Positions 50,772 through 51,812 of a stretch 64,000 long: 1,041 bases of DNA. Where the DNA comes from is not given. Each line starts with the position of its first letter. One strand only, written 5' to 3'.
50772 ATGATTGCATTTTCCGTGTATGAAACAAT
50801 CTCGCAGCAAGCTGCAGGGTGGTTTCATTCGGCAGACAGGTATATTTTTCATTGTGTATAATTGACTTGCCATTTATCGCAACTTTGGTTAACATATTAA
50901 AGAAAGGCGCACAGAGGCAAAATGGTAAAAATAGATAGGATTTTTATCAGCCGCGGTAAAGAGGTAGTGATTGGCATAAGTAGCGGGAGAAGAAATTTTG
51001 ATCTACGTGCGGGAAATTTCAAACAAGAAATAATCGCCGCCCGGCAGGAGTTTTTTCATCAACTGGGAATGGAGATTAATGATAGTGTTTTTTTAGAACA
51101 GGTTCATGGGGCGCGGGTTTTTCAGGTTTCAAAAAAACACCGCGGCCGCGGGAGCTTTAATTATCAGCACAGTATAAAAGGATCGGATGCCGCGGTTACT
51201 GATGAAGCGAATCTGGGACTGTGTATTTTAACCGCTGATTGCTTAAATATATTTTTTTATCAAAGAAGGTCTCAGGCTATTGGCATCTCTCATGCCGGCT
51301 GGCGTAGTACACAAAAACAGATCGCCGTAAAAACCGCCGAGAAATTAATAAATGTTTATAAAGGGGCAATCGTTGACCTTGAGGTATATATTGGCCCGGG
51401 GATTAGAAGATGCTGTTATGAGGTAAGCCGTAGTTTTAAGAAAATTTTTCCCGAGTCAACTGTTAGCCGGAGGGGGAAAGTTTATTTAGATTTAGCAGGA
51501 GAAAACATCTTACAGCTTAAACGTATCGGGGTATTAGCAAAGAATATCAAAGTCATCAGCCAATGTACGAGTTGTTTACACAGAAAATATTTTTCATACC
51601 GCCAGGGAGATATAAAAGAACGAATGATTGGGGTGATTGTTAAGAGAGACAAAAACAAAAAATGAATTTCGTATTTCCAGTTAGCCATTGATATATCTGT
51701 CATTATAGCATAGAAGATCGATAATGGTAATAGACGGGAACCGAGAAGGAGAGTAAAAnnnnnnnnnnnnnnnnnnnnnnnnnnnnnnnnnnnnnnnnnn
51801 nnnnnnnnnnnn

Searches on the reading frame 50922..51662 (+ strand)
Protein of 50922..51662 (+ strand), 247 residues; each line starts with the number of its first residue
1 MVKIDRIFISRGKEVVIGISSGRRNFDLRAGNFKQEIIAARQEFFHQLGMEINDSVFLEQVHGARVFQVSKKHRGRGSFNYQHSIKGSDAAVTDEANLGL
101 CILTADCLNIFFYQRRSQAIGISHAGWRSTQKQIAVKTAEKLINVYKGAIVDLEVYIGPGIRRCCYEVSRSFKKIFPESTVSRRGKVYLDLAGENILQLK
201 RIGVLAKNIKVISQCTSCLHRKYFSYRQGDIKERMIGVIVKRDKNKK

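Call 39: search_protein_families(library=pfam, proteins=[window:50922-51662:+], max_evalue=0.00001)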
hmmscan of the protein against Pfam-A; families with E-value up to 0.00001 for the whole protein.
window:50922-51662:+ (247 aa): 1 family
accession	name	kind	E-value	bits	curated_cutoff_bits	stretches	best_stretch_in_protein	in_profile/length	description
PF02578.20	Cu-oxidase_4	-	8.2e-53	179.7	22.9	1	24-239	15-237/238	Multi-copper polyphenol oxidoreductase laccase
